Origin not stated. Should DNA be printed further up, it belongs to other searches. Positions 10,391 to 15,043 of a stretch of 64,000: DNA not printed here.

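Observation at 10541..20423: Tandem pair of giant paralogous lipoprotein metzincin-like proteases (1450 and 1819 aa)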

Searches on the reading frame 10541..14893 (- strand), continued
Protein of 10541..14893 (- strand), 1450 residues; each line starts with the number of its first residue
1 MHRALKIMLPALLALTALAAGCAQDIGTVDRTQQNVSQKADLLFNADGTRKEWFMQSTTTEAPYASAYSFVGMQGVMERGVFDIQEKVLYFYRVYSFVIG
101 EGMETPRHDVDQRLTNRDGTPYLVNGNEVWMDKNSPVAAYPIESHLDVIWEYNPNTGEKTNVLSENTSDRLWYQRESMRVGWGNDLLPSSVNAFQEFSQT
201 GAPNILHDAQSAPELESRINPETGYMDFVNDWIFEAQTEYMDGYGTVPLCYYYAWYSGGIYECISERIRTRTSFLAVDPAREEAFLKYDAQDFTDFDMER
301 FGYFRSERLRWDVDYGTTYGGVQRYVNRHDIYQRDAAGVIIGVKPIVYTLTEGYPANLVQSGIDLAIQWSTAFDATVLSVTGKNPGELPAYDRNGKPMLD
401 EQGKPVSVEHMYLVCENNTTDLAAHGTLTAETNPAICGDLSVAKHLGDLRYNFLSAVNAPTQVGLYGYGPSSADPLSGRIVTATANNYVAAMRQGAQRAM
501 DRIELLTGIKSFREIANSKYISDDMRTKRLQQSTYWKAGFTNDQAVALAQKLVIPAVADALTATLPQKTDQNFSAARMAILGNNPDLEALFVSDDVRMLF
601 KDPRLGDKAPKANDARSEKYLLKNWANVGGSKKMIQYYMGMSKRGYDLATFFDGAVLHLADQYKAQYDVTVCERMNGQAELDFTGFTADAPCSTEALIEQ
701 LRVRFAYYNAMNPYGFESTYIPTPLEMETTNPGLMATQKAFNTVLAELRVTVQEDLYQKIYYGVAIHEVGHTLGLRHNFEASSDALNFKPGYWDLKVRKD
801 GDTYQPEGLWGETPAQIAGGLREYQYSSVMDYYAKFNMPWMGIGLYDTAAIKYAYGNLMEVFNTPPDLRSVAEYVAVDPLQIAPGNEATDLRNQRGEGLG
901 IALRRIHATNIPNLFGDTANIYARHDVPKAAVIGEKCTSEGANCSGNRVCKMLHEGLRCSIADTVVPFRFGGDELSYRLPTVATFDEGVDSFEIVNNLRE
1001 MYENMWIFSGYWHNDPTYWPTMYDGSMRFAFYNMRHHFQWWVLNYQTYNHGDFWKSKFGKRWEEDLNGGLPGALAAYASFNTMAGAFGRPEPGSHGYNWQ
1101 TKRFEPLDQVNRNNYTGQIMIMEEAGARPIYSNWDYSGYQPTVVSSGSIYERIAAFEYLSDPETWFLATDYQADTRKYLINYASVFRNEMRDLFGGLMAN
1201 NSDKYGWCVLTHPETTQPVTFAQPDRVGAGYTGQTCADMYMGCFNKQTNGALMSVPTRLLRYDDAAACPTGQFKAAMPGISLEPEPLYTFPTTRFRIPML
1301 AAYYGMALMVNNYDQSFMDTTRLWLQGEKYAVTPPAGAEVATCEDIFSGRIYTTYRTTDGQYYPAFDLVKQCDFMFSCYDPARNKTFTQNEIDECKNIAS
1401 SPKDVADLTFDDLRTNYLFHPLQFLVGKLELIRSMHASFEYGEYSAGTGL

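Call 13: list_cluster_members(proteins=[P0001, P0010])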
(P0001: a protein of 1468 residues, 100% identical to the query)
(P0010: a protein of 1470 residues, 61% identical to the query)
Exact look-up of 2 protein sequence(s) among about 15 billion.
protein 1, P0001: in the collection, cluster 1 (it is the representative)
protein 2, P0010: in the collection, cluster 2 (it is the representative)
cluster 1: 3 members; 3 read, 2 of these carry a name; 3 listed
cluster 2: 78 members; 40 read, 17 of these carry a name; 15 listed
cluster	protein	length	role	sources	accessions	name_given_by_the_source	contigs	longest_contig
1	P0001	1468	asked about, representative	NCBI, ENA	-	-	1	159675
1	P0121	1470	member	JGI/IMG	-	hypothetical protein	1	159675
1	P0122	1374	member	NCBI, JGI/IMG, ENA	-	hypothetical protein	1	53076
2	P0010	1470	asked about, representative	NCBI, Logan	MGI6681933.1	MAG: zinc-dependent metalloprotease [Myxococcota bacterium]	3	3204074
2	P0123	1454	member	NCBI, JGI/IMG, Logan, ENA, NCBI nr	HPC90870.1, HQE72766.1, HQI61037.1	MAG TPA: zinc-dependent metalloprotease [Myxococcota bacterium] | zinc-dependent metalloprotease [Myxococcota bacterium]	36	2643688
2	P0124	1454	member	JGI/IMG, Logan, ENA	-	hypothetical protein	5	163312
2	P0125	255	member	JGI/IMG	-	hypothetical protein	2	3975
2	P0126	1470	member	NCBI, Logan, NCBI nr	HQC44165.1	MAG TPA: zinc-dependent metalloprotease [Myxococcota bacterium] | zinc-dependent metalloprotease [Myxococcota bacterium]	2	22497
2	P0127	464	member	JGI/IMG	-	hypothetical protein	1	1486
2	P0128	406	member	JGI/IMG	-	hypothetical protein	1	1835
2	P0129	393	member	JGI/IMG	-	hypothetical protein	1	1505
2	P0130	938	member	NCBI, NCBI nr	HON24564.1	MAG TPA: zinc-dependent metalloprotease, partial [Myxococcota bacterium] | zinc-dependent metalloprotease [Myxococcota bacterium]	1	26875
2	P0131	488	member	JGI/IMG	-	hypothetical protein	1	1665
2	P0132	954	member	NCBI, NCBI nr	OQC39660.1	MAG: hypothetical protein BWX66_01092 [Deltaproteobacteria bacterium ADurb.Bin058]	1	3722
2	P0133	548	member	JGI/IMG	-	hypothetical protein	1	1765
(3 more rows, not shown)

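Call 16: search_protein_families(library=pfam, proteins=[P0082, P0093, P0119, P0073, P0039], max_evalue=1)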
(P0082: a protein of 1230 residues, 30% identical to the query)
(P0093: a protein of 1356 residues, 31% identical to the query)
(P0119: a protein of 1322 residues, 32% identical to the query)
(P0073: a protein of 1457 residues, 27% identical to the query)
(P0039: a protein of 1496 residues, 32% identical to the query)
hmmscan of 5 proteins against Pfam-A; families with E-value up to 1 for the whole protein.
P0082 (1230 aa): 7 families
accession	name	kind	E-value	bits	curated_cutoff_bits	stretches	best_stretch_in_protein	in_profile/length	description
PF16313.11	DUF4953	-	1.2e-11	44.9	24.2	1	651-682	5-36/316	Met-zincin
PF01400.30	Astacin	-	0.00035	20.8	22.5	1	661-727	80-146/189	Astacin (Peptidase family M12A)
PF13582.12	Reprolysin_3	-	0.049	14.6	22.4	1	656-675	103-122/123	Metallo-peptidase family M12B Reprolysin-like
PF13688.12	Reprolysin_5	-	0.1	13.3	27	1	657-680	139-162/196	Metallo-peptidase family M12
PF00413.30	Peptidase_M10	-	0.17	12.2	24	1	660-676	109-125/159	Matrixin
PF05572.19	Peptidase_M43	-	0.24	11.7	23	1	658-680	67-89/152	Pregnancy-associated plasma protein-A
PF10462.15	Peptidase_M66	-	0.25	10.7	20.6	1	663-688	196-222/306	Peptidase M66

P0093 (1356 aa): 4 families
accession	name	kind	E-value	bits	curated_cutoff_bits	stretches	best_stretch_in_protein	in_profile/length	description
PF16313.11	DUF4953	-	3e-10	40.2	24.2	1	722-748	10-36/316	Met-zincin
PF13688.12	Reprolysin_5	-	0.072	13.8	27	1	727-747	143-163/196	Metallo-peptidase family M12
PF00413.30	Peptidase_M10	-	0.076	13.3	24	1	710-742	93-125/159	Matrixin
PF01400.30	Astacin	-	0.11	12.6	22.5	0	727-743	80-96/189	Astacin (Peptidase family M12A)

P0119 (1322 aa): 4 families
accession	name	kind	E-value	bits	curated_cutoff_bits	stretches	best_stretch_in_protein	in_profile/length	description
PF01400.30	Astacin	-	0.0007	19.7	22.5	1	632-715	78-149/189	Astacin (Peptidase family M12A)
PF16313.11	DUF4953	-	0.0019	17.9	24.2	1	626-654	7-35/316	Met-zincin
PF13688.12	Reprolysin_5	-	0.026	15.2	27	1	627-659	136-164/196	Metallo-peptidase family M12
PF00413.30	Peptidase_M10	-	0.084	13.2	24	1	629-654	105-128/159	Matrixin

P0073 (1457 aa): 2 families
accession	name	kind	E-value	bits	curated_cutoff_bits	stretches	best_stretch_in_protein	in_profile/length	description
PF16313.11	DUF4953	-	1.3e-08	34.8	24.2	1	727-752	10-35/316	Met-zincin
PF13688.12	Reprolysin_5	-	0.14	12.8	27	1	731-751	142-162/196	Metallo-peptidase family M12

P0039 (1496 aa): 4 families
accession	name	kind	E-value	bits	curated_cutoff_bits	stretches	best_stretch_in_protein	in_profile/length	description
PF16313.11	DUF4953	-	1.7e-10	41.1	24.2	2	854-881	9-36/316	Met-zincin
PF13583.11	Reprolysin_4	-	0.0052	16.9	22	1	862-894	139-165/203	Metallo-peptidase family M12B Reprolysin-like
PF13688.12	Reprolysin_5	-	0.02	15.6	27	1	863-893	146-164/196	Metallo-peptidase family M12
PF00413.30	Peptidase_M10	-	0.1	12.9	24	1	863-877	113-127/159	Matrixin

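Call 17: search_solved_structures(query=window:10541-14893:-, max_evalue=1, show_alignments=2)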
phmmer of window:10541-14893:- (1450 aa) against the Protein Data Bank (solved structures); distinct sequences matched with E-value up to 1: 2.
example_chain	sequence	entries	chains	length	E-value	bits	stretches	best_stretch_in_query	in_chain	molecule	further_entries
3zvs_A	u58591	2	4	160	0.35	11.6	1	743-778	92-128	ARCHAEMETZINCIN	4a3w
4axq_A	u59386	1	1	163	0.36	11.6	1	743-778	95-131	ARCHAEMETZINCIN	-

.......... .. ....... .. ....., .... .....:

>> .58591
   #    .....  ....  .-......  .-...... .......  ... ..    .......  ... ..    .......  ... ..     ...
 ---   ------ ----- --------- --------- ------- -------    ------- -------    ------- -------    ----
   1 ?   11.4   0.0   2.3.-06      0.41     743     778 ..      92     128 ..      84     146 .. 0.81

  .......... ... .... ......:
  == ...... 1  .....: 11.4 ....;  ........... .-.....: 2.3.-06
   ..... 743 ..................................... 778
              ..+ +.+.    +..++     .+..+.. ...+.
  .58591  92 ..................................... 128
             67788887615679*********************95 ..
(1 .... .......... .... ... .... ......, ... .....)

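Call 20: find_encoding_contigs(protein=P0010, flank=10000, max_places=2)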
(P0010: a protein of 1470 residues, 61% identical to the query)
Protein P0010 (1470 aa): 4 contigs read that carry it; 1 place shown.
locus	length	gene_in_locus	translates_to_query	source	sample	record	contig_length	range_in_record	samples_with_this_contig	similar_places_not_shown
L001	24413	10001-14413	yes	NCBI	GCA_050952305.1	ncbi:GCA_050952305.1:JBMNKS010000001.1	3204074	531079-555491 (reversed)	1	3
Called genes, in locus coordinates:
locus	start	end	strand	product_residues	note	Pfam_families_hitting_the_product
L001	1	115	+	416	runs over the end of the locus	-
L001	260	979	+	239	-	-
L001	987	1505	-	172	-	PF04368:DUF507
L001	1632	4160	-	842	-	PF00912:Transgly, PF17092:PCB_OB (weak), PF00905:Transpeptidase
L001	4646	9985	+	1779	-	PF16313:DUF4953 (weak)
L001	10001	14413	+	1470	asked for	PF16313:DUF4953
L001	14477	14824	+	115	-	-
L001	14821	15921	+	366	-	PF02412:TSP_3 (faint), PF00691:OmpA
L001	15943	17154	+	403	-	PF02441:Flavoprotein, PF04127:DFP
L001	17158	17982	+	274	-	PF03167:UDG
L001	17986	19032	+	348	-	PF26370:KDD_N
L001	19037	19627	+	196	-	PF00265:TK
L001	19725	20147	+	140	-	-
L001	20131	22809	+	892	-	PF00912:Transgly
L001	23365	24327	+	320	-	PF00226:DnaJ, PF01556:DnaJ_C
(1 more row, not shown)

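Call 21: find_encoding_contigs(protein=P0039, flank=10000, max_places=2)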
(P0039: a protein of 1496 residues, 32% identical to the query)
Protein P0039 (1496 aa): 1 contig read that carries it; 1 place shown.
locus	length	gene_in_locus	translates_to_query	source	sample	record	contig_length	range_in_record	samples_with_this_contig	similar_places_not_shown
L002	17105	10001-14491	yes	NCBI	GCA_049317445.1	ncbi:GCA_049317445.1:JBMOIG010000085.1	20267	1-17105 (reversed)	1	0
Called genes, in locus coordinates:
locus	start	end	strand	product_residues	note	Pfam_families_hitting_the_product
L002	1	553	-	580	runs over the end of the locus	PF00664:ABC_membrane, PF00005:ABC_tran, PF02463:SMC_N (faint)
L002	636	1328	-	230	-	-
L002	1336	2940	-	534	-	PF13717:Zn_ribbon_4, PF14237:GYF_2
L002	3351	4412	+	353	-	-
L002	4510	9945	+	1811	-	PF16313:DUF4953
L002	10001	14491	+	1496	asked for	PF16313:DUF4953 (weak)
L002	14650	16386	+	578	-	PF00587:tRNA-synt_2b, PF04073:tRNA_edit, PF03129:HGTP_anticodon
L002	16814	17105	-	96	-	?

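Call 22: find_encoding_contigs(protein=P0028, flank=10000, max_places=1)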
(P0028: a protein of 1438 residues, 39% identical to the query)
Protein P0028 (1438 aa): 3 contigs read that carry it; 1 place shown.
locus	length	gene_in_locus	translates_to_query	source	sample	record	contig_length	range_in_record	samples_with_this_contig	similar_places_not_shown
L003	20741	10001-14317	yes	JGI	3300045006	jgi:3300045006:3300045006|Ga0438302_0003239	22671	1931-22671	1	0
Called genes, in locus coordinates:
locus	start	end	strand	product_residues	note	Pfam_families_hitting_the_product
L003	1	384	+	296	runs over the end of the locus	PF02899:Phage_int_SAM_1, PF00589:Phage_integrase, PF22823:MrpR_C_cat (weak)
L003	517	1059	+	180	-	PF00227:Proteasome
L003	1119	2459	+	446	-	PF00004:AAA (weak), PF07728:AAA_5 (faint), PF00004:AAA (weak), PF07724:AAA_2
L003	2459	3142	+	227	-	PF01061:ABC2_membrane, PF03379:CcmB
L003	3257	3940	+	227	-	PF01578:Cytochrom_C_asm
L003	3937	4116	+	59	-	-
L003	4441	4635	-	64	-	-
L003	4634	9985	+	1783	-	PF16313:DUF4953 (faint)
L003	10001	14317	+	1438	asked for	PF16313:DUF4953 (weak)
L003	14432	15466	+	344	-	PF00781:DAGK_cat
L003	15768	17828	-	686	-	PF22544:HYDIN_VesB_CFA65-like_Ig (faint), PF22073:Cep192_D4 (faint), PF22352:K319L-like_PKD (faint)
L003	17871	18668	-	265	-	PF02146:SIR2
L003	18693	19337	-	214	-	PF11008:DUF2846 (faint), PF08308:PEGA, PF13620:CarboxypepD_reg (faint), PF08308:PEGA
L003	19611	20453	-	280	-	PF00753:Lactamase_B, PF23023:Anti-Pycsar_Apyc1 (weak)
